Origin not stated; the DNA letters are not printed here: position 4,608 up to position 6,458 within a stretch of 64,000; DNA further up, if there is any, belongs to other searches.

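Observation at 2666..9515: Four-component biotin carboxylase with two divergent carboxyltransferase subunits, coupled to a family III CoA-transferase and a GntR regulator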

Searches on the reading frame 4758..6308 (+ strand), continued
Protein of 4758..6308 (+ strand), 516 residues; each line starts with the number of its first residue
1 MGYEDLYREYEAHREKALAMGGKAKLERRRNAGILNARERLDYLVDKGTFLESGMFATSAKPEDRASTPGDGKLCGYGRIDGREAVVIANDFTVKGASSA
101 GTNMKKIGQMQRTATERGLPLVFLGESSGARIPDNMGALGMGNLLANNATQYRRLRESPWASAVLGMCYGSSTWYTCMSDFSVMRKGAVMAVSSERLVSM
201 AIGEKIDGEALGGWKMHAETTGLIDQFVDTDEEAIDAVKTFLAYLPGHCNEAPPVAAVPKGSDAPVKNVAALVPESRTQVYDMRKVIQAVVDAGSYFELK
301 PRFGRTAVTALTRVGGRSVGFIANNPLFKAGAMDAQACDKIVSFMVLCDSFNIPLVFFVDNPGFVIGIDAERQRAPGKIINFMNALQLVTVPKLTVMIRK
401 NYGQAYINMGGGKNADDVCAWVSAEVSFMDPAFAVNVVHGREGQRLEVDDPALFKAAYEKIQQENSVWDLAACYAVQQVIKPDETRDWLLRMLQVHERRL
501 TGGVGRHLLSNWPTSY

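Call 30: search_dna_similar(query=window:4758-6308:+, collection=plasmids, mode=protein, max_rows=30)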
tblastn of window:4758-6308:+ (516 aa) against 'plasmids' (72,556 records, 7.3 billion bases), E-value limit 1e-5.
Records with a match: 768; places in all: 1033; records where one place covers at least 80% of the query: 739.
Best place of each record, by identity: <60% 768.
By first word of the organism name: Streptomyces 140; Rhizobium 139; Pseudosulfitobacter 105; Sinorhizobium 91; Azospirillum 24; Rhodococcus 23; Sphingobium 17; Agrobacterium 12; Cupriavidus 11; Paracoccus 11; and 86 more.
By predicted mobility (MOB-suite, as given by PLSDB): non-mobilizable 484; conjugative 153; mobilizable 131.
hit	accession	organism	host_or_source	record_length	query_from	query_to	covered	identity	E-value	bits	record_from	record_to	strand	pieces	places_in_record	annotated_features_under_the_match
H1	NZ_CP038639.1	Cupriavidus oxalaticus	whole organism,sewage sludge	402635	1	516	100%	58.3%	0e+0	640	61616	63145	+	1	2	carboxyl transferase domain-containing protein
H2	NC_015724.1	Cupriavidus necator N-1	soil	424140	1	516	100%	57.9%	0e+0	634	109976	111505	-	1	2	carboxyl transferase domain-containing protein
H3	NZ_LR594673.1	Variovorax sp. PBL-E5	linuron-contaminated soil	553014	1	513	99%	57.9%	0e+0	616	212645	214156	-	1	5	carboxyl transferase domain-containing protein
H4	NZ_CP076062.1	Cupriavidus sp. EM10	Pure-cultured cell,sewage water sludge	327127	1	516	100%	57.6%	0e+0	635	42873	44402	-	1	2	carboxyl transferase domain-containing protein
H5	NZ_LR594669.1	Variovorax sp. SRS16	linuron-contaminated soil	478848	1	513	99%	57.7%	0e+0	618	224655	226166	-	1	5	carboxyl transferase domain-containing protein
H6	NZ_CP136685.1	Sulfitobacter sp. LC.270.F.C4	Macrocystis pyrifera gametophyte,Whole ...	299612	1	516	100%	53.6%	0e+0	581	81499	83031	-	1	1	carboxyl transferase domain-containing protein | enolase C-terminal domain-like protein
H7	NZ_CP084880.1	Natrinema halophilum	pure culture,salt mine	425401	6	494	95%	36.0%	2e-86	298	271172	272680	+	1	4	carboxyl transferase domain-containing protein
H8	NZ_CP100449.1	Halomarina sp. BCD28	cell culture,sediment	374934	4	493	95%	35.8%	8e-82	285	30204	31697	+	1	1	carboxyl transferase domain-containing protein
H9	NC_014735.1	Halogeometricum borinquense DSM 11551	-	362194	4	499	96%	34.8%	1e-81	284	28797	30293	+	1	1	acyl-CoA carboxylase subunit beta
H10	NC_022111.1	Prevotella sp. oral taxon 299 str. F0039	Homo sapiens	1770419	8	507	97%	34.2%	3e-79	277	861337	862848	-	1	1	none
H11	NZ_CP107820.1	Streptomyces sp. NBC_00536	-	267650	6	495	95%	34.7%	6e-70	250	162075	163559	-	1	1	acyl-CoA carboxylase subunit beta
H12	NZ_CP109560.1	Streptomyces sp. NBC_01384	-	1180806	9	495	94%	34.9%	3e-69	248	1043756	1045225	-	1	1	record has no annotation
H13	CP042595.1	Streptomyces albogriseolus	single cell,soil from Chengdu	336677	8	493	94%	35.0%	2e-68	246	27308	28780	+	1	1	record has no annotation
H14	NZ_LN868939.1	Nocardia farcinica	not known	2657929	5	509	98%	33.7%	5e-71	253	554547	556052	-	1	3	none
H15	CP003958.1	Rhodococcus opacus PD630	-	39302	9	499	95%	34.4%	8e-73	258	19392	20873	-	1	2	Methylmalonyl-CoA carboxyltransferase 12S subunit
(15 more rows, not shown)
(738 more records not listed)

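Call 31: get_annotated_region(hit=H2, flank=12000)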
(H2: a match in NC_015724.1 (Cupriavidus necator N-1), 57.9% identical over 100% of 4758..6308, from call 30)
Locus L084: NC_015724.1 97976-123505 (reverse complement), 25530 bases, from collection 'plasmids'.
description: Cupriavidus necator N-1 plasmid pBB2, complete sequence
organism: Cupriavidus necator N-1 (NCBI taxid 1042878)
taxonomy: Bacteria; Pseudomonadota; Betaproteobacteria; Burkholderiales; Burkholderiaceae; Cupriavidus; Cupriavidus necator; Cupriavidus necator N-1
host: -; source: soil; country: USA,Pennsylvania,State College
typing (MOB-suite, as given by PLSDB): non-mobilizable; mating-pair formation MPF_T
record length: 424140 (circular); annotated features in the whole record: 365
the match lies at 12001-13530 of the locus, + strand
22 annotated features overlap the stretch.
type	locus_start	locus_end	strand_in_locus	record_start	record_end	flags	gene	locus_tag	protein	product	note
CDS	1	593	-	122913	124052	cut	-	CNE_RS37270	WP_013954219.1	thiolase family protein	-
CDS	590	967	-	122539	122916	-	-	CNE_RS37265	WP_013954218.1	OB-fold domain-containing protein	-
CDS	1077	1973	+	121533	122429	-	gcvA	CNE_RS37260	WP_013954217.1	transcriptional regulator GcvA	GO:0006355 - regulation of DNA-templated transcription [Evidence IEA]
CDS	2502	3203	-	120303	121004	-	-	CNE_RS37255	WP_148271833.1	hypothetical protein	-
CDS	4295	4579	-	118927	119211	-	-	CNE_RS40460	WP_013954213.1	phage integrase N-terminal SAM-like domain-containing protein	GO:0015074 - DNA integration [Evidence IEA]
CDS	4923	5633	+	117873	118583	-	-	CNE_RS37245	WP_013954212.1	GntR family transcriptional regulator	-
CDS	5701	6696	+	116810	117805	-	-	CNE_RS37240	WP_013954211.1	tripartite tricarboxylate transporter substrate binding protein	-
CDS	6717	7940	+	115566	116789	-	-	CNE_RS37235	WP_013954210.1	CaiB/BaiF CoA-transferase family protein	-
CDS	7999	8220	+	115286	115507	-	-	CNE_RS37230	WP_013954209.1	biotin/lipoyl-binding carrier protein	-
CDS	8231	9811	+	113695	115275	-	-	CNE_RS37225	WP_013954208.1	carboxyl transferase domain-containing protein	-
CDS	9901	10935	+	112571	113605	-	-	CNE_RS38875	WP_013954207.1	MaoC family dehydratase N-terminal domain-containing protein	-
CDS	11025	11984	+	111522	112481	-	-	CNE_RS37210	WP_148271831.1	tripartite tricarboxylate transporter substrate-binding protein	-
CDS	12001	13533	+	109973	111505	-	-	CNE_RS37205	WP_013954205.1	carboxyl transferase domain-containing protein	-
CDS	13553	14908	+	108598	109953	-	-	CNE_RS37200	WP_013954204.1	biotin carboxylase N-terminal domain-containing protein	-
CDS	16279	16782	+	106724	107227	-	-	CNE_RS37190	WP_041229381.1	ProQ/FinO family protein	-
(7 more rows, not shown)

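Call 32: get_annotated_region(hit=H3, flank=12000)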
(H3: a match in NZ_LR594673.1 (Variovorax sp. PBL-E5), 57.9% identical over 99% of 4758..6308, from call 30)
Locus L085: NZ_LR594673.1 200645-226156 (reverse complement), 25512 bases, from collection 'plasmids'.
description: Variovorax sp. PBL-E5 plasmid 3
organism: Variovorax sp. PBL-E5 (NCBI taxid 434014)
taxonomy: Bacteria; Pseudomonadota; Betaproteobacteria; Burkholderiales; Comamonadaceae; Variovorax; Variovorax sp. PBL-E5
host: -; source: linuron-contaminated soil; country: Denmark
typing (MOB-suite, as given by PLSDB): non-mobilizable
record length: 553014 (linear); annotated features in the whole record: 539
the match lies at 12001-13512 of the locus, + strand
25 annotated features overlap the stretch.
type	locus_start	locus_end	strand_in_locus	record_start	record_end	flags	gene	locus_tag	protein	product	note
CDS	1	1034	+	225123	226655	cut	-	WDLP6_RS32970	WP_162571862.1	carboxyl transferase domain-containing protein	-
CDS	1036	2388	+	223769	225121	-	-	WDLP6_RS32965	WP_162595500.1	biotin carboxylase N-terminal domain-containing protein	-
CDS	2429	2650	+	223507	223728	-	-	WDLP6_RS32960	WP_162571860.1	acetyl-CoA carboxylase biotin carboxyl carrier protein subunit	-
CDS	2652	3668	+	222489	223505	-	-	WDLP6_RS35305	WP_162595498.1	tripartite tricarboxylate transporter substrate-binding protein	-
CDS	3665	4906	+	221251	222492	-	-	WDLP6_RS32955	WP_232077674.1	CoA transferase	-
CDS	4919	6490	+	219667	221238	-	-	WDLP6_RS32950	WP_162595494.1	carboxyl transferase domain-containing protein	-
CDS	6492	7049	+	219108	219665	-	-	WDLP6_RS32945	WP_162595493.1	MarR family winged helix-turn-helix transcriptional regulator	GO:0006355 - regulation of DNA-templated transcription [Evidence IEA]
CDS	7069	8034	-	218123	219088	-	-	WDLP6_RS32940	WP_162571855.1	LysR family transcriptional regulator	GO:0006355 - regulation of DNA-templated transcription [Evidence IEA]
CDS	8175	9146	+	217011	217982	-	-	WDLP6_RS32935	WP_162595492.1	tripartite tricarboxylate transporter substrate binding protein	-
CDS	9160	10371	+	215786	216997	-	-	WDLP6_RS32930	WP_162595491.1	CoA transferase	-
CDS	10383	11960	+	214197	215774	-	-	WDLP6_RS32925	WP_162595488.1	carboxyl transferase domain-containing protein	-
CDS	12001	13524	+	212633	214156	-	-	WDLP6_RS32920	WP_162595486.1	carboxyl transferase domain-containing protein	-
CDS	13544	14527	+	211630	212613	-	-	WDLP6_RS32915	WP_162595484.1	tripartite tricarboxylate transporter substrate binding protein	-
CDS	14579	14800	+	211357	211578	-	-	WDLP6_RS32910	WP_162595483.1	acetyl-CoA carboxylase biotin carboxyl carrier protein subunit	-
CDS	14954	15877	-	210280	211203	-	-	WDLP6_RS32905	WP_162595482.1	SMP-30/gluconolactonase/LRE family protein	-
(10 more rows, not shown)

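Call 41: get_annotated_region(hit=H6, flank=12000)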
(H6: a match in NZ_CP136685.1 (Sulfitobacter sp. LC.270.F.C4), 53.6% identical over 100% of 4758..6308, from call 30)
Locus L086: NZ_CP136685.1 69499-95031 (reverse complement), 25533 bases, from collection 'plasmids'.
description: Sulfitobacter sp. LC.270.F.C4 plasmid unnamed3, complete sequence
organism: Sulfitobacter sp. LC.270.F.C4 (NCBI taxid 3079556)
taxonomy: Bacteria; Pseudomonadota; Alphaproteobacteria; Rhodobacterales; Roseobacteraceae; Sulfitobacter; Sulfitobacter sp. LC.270.F.C4
host: -; source: Macrocystis pyrifera gametophyte,Whole organism,Laboratory; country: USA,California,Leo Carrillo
typing (MOB-suite, as given by PLSDB): conjugative; replicon rep_cluster_579; relaxase MOBP,MOBP; mating-pair formation MPF_T
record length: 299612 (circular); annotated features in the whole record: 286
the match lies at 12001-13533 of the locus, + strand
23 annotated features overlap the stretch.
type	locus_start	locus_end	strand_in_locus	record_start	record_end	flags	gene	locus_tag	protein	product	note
CDS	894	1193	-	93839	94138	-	-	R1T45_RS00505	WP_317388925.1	SCP2 sterol-binding domain-containing protein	-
CDS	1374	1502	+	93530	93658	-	-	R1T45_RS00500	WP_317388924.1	NAD(P)-binding domain-containing protein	GO:0006631 - fatty acid metabolic process [Evidence IEA]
CDS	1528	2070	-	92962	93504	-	-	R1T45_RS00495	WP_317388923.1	GNAT family N-acetyltransferase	-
CDS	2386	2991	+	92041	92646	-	-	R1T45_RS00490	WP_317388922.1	tyrosine-type recombinase/integrase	GO:0015074 - DNA integration [Evidence IEA]; GO:0006310 - DNA recombination [Evidence IEA]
CDS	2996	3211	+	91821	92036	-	-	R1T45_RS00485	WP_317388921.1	WGR domain-containing protein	-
CDS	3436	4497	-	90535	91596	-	-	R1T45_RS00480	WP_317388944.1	AbrB family transcriptional regulator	-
CDS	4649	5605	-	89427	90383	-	-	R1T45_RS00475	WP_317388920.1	putative sulfate exporter family transporter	-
CDS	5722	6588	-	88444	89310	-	-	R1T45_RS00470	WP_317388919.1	CoA ester lyase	-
CDS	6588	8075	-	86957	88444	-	-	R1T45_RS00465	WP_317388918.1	tripartite tricarboxylate transporter permease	-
CDS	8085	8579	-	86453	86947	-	-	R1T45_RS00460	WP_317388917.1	tripartite tricarboxylate transporter TctB family protein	-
CDS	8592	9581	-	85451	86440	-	-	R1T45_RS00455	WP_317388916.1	tripartite tricarboxylate transporter substrate binding protein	-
CDS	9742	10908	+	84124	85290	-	metK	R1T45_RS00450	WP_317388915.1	methionine adenosyltransferase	GO:0006556 - S-adenosylmethionine biosynthetic process [Evidence IEA]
CDS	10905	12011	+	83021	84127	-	-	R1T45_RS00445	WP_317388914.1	enolase C-terminal domain-like protein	-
CDS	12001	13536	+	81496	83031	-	-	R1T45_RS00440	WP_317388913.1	carboxyl transferase domain-containing protein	-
CDS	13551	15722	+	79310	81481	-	-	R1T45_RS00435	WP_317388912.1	acetate--CoA ligase family protein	-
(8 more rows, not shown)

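Call 42: search_solved_structures(query=L054:12524-13537:+, max_evalue=0.01)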
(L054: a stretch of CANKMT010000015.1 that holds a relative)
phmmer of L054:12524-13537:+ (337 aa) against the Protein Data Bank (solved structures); distinct sequences matched with E-value up to 0.01: 2.
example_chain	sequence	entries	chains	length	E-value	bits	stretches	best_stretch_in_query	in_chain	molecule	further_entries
3uif_A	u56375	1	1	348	2.6e-06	30.1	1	55-280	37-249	Sulfonate ABC transporter, periplasmic sulfonate-binding protein SsuA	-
3e4r_A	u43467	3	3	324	0.0024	20.4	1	38-264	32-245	Nitrate transport protein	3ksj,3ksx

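Call 43: search_protein_families(library=ncbifam, proteins=[L054:12524-13537:+, L083:13153-14133:+, L083:14152-14883:+, L083:6071-7573:+, L084:9901-10935:+], max_evalue=0.001)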
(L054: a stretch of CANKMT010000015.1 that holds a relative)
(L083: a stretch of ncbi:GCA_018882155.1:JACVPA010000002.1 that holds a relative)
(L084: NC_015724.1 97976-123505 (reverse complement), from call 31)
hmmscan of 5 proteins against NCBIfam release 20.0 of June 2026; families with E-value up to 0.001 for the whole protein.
L054:12524-13537:+ (337 aa): 2 families
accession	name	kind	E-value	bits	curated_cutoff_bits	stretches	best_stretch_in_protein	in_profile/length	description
TIGR01728.1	SsuA_fam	subfamily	3.5e-18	65.8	163.5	1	36-320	6-278/290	aliphatic sulfonate ABC transporter substrate-binding protein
NF008588.0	PRK11553.1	subfamily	2.3e-07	30.1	299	1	11-282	8-261/319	aliphatic sulfonate ABC transporter substrate-binding protein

L083:13153-14133:+ (326 aa): 0 families

L083:14152-14883:+ (243 aa): 0 families

L083:6071-7573:+ (500 aa): 0 families

L084:9901-10935:+ (344 aa): 2 families
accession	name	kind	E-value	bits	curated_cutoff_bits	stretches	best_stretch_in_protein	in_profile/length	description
NF040624.1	HadA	equivalog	1.1e-07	32.2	180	1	193-232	13-52/144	(3R)-hydroxyacyl-ACP dehydratase subunit HadA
NF040620.1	fused_HadA_HadB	exception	3.5e-07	30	350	0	196-233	16-53/329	fused (3R)-hydroxyacyl-ACP dehydratase subunits HadA/HadB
